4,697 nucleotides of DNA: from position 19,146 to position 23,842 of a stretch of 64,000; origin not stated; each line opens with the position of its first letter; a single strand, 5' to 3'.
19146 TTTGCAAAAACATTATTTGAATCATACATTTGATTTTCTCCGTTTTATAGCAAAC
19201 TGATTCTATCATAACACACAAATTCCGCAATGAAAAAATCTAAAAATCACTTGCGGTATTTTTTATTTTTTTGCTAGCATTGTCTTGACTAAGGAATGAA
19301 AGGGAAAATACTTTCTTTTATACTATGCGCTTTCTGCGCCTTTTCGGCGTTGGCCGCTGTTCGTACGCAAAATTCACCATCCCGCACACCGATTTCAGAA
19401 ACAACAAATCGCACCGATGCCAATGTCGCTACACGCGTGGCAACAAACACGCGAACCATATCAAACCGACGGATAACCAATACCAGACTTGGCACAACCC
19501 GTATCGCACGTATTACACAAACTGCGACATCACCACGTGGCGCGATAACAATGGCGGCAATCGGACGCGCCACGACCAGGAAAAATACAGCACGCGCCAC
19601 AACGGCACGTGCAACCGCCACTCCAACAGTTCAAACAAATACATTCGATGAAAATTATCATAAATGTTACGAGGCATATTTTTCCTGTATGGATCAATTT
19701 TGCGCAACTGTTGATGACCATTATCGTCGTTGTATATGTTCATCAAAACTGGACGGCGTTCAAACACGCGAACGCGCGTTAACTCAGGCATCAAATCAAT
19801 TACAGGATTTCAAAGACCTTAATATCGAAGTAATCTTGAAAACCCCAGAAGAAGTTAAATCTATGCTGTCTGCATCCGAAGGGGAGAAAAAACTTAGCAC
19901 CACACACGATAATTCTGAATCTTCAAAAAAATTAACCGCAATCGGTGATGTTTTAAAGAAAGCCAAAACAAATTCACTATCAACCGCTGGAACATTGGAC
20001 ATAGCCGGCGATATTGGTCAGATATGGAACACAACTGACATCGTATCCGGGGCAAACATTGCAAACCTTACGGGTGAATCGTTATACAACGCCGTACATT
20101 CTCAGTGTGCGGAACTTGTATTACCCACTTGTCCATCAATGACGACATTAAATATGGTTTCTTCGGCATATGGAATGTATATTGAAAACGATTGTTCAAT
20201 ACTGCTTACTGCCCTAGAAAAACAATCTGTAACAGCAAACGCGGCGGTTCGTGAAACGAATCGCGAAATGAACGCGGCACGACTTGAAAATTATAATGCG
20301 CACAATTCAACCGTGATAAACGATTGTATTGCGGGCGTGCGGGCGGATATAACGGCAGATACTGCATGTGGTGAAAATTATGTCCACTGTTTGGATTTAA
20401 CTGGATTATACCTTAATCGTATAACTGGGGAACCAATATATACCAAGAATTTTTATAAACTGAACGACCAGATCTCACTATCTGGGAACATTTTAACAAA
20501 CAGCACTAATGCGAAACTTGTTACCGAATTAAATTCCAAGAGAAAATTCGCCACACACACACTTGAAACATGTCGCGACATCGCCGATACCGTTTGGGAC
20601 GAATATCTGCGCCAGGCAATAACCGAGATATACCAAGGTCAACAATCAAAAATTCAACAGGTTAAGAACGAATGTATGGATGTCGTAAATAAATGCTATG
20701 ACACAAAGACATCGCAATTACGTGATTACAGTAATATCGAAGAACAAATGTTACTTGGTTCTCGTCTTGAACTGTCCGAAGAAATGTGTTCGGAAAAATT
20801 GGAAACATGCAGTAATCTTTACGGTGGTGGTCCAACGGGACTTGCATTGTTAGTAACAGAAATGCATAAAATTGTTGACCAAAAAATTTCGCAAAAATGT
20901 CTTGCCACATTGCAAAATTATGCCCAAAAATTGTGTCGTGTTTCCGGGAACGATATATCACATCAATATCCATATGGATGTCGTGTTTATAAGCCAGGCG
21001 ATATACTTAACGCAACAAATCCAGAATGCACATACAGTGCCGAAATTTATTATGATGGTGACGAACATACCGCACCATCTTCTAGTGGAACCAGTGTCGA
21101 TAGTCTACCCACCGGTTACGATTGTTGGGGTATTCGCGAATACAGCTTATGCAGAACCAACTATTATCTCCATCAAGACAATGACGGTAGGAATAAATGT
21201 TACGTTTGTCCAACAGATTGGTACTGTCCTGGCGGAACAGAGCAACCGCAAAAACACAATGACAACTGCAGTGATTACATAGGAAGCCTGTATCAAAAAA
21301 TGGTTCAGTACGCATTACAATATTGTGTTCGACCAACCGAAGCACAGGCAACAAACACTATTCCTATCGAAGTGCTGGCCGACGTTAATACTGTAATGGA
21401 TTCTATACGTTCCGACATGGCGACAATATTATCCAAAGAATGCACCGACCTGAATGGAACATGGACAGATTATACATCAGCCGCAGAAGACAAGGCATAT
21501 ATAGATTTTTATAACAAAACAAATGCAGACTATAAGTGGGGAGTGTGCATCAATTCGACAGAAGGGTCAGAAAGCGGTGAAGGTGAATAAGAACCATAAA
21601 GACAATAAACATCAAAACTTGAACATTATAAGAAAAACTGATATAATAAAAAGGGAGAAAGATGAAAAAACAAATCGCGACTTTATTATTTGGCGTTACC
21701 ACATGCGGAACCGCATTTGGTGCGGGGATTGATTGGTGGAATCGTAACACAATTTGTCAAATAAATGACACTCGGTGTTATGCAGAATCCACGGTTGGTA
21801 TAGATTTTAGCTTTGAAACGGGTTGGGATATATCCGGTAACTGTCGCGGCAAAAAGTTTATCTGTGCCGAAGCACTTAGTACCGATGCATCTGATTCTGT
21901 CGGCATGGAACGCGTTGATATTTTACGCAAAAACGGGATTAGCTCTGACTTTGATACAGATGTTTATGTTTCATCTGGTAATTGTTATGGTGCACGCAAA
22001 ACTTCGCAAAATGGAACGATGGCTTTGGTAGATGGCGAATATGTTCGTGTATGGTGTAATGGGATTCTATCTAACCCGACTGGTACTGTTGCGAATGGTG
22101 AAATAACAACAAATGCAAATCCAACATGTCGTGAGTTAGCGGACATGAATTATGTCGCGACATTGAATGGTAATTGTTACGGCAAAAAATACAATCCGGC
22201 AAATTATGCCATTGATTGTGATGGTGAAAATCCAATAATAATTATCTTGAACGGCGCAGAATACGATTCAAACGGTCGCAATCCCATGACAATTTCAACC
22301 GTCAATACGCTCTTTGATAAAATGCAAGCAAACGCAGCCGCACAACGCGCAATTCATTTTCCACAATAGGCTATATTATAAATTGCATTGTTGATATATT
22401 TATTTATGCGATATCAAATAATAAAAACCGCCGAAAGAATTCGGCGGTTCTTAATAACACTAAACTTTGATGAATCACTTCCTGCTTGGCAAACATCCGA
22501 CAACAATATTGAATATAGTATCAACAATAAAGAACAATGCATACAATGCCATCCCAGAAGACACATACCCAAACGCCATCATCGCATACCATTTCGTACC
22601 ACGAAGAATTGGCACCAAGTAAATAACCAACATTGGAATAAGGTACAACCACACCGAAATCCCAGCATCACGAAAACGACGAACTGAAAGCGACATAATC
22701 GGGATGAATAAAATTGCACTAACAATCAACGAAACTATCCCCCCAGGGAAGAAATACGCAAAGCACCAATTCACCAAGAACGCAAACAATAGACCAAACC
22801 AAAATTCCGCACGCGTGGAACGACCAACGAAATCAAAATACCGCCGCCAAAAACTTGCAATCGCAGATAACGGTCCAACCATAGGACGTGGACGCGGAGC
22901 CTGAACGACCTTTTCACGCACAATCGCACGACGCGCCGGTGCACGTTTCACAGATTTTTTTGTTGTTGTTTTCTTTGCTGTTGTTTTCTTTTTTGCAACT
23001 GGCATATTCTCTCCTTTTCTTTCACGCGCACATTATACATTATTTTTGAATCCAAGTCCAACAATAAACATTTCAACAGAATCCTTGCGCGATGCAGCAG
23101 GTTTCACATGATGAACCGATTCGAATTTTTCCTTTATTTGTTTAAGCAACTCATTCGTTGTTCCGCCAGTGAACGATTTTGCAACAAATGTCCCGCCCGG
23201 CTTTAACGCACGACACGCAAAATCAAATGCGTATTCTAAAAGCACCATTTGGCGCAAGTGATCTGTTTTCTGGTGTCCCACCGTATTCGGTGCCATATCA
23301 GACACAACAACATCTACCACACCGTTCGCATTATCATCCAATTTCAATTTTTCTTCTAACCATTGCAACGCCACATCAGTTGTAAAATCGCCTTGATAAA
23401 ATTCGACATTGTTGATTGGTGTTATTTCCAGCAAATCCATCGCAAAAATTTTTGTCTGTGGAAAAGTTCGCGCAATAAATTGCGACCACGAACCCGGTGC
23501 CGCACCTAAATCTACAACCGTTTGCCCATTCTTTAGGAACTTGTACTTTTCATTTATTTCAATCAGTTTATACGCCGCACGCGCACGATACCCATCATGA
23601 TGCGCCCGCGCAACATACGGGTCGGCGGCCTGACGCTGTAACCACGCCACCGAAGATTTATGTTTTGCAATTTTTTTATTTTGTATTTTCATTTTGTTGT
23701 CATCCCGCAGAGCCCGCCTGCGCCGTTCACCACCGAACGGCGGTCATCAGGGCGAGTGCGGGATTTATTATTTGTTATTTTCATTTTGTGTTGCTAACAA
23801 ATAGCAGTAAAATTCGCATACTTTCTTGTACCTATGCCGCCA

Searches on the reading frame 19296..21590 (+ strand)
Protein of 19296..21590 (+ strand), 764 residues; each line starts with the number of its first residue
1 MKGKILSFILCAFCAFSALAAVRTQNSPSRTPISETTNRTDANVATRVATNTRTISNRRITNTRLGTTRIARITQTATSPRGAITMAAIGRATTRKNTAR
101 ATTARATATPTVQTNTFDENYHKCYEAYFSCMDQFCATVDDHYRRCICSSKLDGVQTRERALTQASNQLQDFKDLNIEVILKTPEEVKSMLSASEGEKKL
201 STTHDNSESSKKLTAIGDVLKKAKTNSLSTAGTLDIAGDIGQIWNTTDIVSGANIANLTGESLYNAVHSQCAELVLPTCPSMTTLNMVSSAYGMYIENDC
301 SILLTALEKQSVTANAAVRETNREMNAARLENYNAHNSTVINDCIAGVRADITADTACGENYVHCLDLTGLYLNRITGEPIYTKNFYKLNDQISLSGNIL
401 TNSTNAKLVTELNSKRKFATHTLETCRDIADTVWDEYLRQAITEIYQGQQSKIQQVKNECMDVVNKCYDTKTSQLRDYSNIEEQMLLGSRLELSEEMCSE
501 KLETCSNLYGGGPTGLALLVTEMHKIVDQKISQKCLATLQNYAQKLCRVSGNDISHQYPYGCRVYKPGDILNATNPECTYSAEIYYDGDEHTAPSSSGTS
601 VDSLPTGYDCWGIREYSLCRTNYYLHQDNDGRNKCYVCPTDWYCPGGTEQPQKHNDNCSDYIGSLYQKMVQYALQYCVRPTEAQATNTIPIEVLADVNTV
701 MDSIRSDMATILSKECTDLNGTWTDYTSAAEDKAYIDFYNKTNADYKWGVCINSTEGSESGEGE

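Call 8: search_protein_families(library=pfam, proteins=[window:19296-21590:+], max_evalue=1)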
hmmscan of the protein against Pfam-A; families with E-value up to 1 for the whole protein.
window:19296-21590:+ (764 aa): 1 family
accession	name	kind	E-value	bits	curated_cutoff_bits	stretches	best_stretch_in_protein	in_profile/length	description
PF24993.1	GNC1_N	-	0.12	12.6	26.3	0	656-717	21-82/134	Stalled ribosome sensor GCN1 N-terminal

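Call 9: search_protein_families(library=ncbifam, proteins=[window:19296-21590:+], max_evalue=1)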
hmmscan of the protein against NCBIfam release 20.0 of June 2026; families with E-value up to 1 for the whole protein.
window:19296-21590:+ (764 aa): 0 families

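Call 17: find_encoding_contigs(protein=window:19296-21590:+, flank=10000, max_places=3)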
Protein window:19296-21590:+ (764 aa): 1 contig read that carries it; 1 place shown.
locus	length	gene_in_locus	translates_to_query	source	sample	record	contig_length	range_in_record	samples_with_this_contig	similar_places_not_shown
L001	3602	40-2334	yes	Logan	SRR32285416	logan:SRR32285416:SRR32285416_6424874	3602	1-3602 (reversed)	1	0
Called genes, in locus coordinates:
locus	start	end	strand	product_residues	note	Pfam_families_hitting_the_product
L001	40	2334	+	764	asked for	-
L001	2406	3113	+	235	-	-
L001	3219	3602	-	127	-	?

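Call 36: predict_structure(alignment_id=A3)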
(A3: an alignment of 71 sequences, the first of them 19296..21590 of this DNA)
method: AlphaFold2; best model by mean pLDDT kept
length: 764 residues; sequences in the alignment: 71
mean_pLDDT: 76.0   pTM: 0.51
mean pLDDT of the five models: 76.0, 74.8, 72.4, 72.2, 68.8
residues with pLDDT >= 90: 311; 70-90: 212; 50-70: 89; < 50: 152
segments of 3 or more residues with pLDDT < 50: 1-3, 15-115, 226-251, 587-598, 605-611
pLDDT, mean of each block of 10 residues (from residue 1): 54 48 39 38 34 34 35 35 35 35 39 57 94 86 89 90 83 65 59 51 65 76 51 36 39 74 91 92 91 92 90 84 76 68 95 97 96 95 92 95 97 97 92 96 97 94 92 82 67 88 88 86 88 92 95 96 94 85 54 46 48 73 86 84 82 81 92 90 86 95 97 97 94 93 95 76 47
secondary structure, 60 per line:
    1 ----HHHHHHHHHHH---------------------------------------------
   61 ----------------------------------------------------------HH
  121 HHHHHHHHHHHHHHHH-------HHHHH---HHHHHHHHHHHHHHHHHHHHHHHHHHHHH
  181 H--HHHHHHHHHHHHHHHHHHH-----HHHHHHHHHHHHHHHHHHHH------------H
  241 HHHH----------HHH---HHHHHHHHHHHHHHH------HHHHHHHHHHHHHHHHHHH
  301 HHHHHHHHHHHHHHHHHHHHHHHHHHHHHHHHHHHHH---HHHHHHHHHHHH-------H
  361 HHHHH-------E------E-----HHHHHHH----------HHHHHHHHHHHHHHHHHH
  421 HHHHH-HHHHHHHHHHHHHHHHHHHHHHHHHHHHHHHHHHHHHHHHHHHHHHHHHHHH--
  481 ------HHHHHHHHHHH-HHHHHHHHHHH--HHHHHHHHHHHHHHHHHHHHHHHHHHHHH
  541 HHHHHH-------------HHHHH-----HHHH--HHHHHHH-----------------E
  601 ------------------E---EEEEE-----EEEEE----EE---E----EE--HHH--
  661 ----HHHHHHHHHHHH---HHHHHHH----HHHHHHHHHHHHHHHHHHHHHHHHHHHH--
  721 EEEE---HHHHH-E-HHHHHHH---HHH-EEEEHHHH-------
elements in order (helices of 4 or more, strands of 3 or more residues): H5-15 H119-136 H144-148 H152-181 H184-202 H208-227 H240-244 H261-275 H282-337 H341-352 H360-365 H386-392 H403-425 H427-478 H487-497 H499-509 H512-546 H560-564 H570-573 H576-582 E623-627 E633-637 H665-676 H680-686 H691-718 E721-724 H728-732 H736-742 E750-753 H754-757

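Call 48: search_protein_representatives(alignment_id=A3)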
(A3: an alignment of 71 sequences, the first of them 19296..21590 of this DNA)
Query: 71 sequences, 787 profile positions. Proteins with E-value up to 0.001 (for the whole library): 1001; up to 1e-10: 840; up to 1e-30: 608. The best 150 are listed.
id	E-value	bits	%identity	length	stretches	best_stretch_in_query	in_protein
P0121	1.1e-242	824.4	-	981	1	3-783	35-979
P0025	8.4e-242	821.5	-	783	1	3-682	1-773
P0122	1.5e-239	814.0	-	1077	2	33-750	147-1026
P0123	8.6e-235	798.3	-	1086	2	39-765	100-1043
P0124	9.2e-235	798.2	-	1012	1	3-751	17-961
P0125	1.9e-232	790.5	-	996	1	3-716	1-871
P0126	2.7e-228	776.9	-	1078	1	43-762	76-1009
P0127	6.4e-228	775.6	-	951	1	3-750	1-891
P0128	2.7e-227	773.5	-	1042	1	3-761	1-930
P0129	4.2e-227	772.9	-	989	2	26-753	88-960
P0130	5.4e-226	769.2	-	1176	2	3-727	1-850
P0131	2.2e-225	767.2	-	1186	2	24-716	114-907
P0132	2.8e-225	766.9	-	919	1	3-750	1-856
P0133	9.5e-225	765.1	-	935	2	20-784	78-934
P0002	1.6e-221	754.5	-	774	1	132-781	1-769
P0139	7.5e-218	742.3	-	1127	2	29-738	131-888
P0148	2.1e-200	684.6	-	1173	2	26-733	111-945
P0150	1.6e-197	675.0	-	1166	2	3-762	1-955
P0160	3.1e-191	654.2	-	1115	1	3-716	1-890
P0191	1.6e-175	602.3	-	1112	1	3-743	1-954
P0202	2.3e-172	591.8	-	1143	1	3-751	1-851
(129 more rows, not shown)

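Call 60: search_solved_structures(query=A3, max_evalue=10)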
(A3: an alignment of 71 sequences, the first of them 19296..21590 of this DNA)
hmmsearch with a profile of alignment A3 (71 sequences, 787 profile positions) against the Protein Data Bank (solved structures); distinct sequences matched with E-value up to 10: 0.
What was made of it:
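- Tried and rejected: PDB sequence profile search: 0 hits at E<=10 (call 60).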

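Call 61: fold_search(model_id=the predicted structure, library=pdb)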
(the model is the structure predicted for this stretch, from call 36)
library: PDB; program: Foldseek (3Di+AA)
matches with E <= 10: 32; with E <= 0.001: 0
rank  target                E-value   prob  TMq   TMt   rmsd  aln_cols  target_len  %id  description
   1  7sqc_W0               7.6e-01  0.07  0.10  0.08  31.9       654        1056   10  Ciliary C1 central pair apparatus isolated from Chlamydomonas reinhardtii (released 2022-04-13)
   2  6xns_D                8.7e-01  0.12  0.09  0.16  40.7       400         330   12  C3_crown-05 (released 2020-12-23)
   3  6xns_B                1.1e+00  0.13  0.09  0.19  41.2       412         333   11  C3_crown-05 (released 2020-12-23)
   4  6okn_R                2.3e+00  0.87  0.05  0.34   2.9        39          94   18  OX40R (TNFRSF4) bound to Fab 1A7 (released 2019-07-10)
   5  7ag9_B                2.3e+00  0.08  0.13  0.20  20.1       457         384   11  Structure of the Kar9 protein (released 2021-07-07)
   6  6okn_E                2.7e+00  0.77  0.04  0.36   2.9        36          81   19  OX40R (TNFRSF4) bound to Fab 1A7 (released 2019-07-10)
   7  7yk4_A                3.1e+00  0.66  0.04  0.36   2.5        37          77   22  ox40-antibody (released 2023-08-09)
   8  5uf7                  3.3e+00  0.03  0.08  0.10  31.2       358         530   11  CRYSTAL STRUCTURE OF MUNC13-1 MUN DOMAIN (released 2017-02-15)
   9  7nyw_B                3.3e+00  0.01  0.05  0.05  48.2       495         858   13  Cryo-EM structure of the MukBEF-MatP-DNA head module (released 2021-07-07)
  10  1cii                  4.3e+00  0.02  0.08  0.09  58.0       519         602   11  COLICIN IA (released 1998-01-14)
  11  2hey_R                5.7e+00  0.57  0.04  0.23   2.7        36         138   19  Crystal structure of murine OX40L bound to human OX40 (released 2006-08-29)
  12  6pe8_U                6.0e+00  0.33  0.04  0.18   4.3        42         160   17  Crystal structure of CD40/ABBV-323 FAB complex (released 2019-08-14)
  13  5csa_A                6.0e+00  0.03  0.08  0.08  21.3       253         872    9  Crystal structure of domains BT-BCCP-AC1-AC5 of yeast acetyl-CoA carboxylase (released 2015-10-28)
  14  9m9m_A                6.5e+00  0.04  0.06  0.17  34.6       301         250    9  Structure of human THIK1-apo (released 2026-03-18)
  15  2hey_T                6.8e+00  0.38  0.05  0.24   3.2        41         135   20  Crystal structure of murine OX40L bound to human OX40 (released 2006-08-29)
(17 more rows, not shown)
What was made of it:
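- On TNFR / ephrin-receptor-like Cys-rich repeats (PF07699) in the C-terminal domains: The P2 model matches the OX40 Cys-rich domain over 36-39 columns at probability 0.87 but E>2 (call 61).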

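Call 65: search_protein_families(library=pfam, proteins=[P0131, P0130, P0148, P0150, P0202, P0139, P0160, P0191], max_evalue=0.01)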
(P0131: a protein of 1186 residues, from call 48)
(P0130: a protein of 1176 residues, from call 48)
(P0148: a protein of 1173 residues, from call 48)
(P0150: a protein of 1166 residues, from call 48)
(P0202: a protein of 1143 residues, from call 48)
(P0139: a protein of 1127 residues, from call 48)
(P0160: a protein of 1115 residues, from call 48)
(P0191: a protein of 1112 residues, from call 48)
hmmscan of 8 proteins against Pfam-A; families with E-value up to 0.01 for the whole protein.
P0131 (1186 aa): 0 families

P0130 (1176 aa): 0 families

P0148 (1173 aa): 0 families

P0150 (1166 aa): 1 family
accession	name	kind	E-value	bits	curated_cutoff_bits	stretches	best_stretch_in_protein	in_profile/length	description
PF24634.1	DUF7631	-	0.00025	21.9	27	0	827-841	3-17/50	Domain of unknown function (DUF7631)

P0202 (1143 aa): 0 families

P0139 (1127 aa): 0 families

P0160 (1115 aa): 0 families

P0191 (1112 aa): 0 families

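Call 102: search_dna_similar(query=window:19296-21590:+, collection=phages, mode=protein, max_evalue=0.001, max_rows=5)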
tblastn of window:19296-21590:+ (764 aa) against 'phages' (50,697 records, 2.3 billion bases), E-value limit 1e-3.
No match.

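Call 103: search_dna_similar(query=window:19296-21590:+, collection=plasmids, mode=protein, max_evalue=0.001, max_rows=5)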
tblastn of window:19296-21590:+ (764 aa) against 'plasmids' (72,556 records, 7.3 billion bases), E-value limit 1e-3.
No match.
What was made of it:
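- On Phage- or plasmid-borne accessory genes: tblastn of P2 finds no match among 50,697 phage and 72,556 plasmid records (calls 102, 103).
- The genes are not on phage or plasmid sequences (calls 102, 103).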

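Call 107: search_protein_families(library=pfam, alignment_id=A6, max_evalue=0.001)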
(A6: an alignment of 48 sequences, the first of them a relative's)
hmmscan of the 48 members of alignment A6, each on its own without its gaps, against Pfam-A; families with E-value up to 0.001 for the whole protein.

A. member 1, P0121 (981 aa): 0 families

B. families by the number of members that match (of 48 scanned): 2 families
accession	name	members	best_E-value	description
PF07699.19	Ephrin_rec_like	1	1.9e-08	Tyrosine-protein kinase ephrin type A/B receptor-like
PF09479.16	Flg_new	1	3.8e-06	Listeria-Bacteroides repeat domain (List_Bact_rpt)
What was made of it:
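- On Helicobacter cysteine-rich proteins / Sel1-like repeats: No Sel1 hit in Pfam (calls 8, 65, 107).
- On TNFR / ephrin-receptor-like Cys-rich repeats (PF07699) in the C-terminal domains: 1 of 48 diverse members scores 1.9e-8 (call 107).
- A few relatives carry extracellular-type repeats (call 107).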

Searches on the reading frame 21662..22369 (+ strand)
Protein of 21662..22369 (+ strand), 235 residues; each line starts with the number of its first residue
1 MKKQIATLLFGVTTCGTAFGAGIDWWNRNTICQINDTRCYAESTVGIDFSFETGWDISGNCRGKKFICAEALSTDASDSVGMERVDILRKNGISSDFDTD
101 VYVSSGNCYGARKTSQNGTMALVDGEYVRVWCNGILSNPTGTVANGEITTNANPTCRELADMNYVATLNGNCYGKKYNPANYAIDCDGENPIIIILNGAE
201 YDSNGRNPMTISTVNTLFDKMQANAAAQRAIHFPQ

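Call 32: search_protein_families(library=pfam, proteins=[window:21662-22369:+], max_evalue=0.001)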
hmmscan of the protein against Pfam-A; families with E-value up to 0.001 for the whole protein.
window:21662-22369:+ (235 aa): 0 families

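Call 108: search_protein_families(library=pfam, proteins=[window:21662-22369:+], max_evalue=1)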
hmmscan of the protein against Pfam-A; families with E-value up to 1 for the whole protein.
window:21662-22369:+ (235 aa): 2 families
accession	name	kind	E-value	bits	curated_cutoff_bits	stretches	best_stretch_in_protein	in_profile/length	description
PF23804.1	DUF7179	-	0.12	12.9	27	1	192-228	20-55/90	Family of unknown function (DUF7179)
PF14511.12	RE_EcoO109I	-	0.27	11.4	22.5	0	161-180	139-158/198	Type II restriction endonuclease EcoO109I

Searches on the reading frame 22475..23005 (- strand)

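Call 34: search_protein_families(library=pfam, proteins=[window:22475-23005:-], max_evalue=0.001)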
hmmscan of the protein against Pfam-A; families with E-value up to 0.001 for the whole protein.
window:22475-23005:- (176 aa): 1 family
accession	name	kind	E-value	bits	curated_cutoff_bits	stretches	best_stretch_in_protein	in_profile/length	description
PF05656.20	DUF805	-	1.2e-09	39.1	25.7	1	56-151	1-89/111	Protein of unknown function (DUF805)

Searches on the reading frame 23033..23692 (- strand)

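Call 34: search_protein_families(library=pfam, proteins=[window:23033-23692:-], max_evalue=0.001)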
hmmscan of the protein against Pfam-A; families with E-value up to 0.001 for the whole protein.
window:23033-23692:- (219 aa): 2 families
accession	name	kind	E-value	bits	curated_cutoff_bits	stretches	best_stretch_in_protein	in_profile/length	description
PF01728.25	FtsJ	-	1.4e-57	195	24.1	1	35-215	1-181/181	FtsJ-like methyltransferase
PF13847.12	Methyltransf_31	-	1e-08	35.4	27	1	54-193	2-129/145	Methyltransferase domain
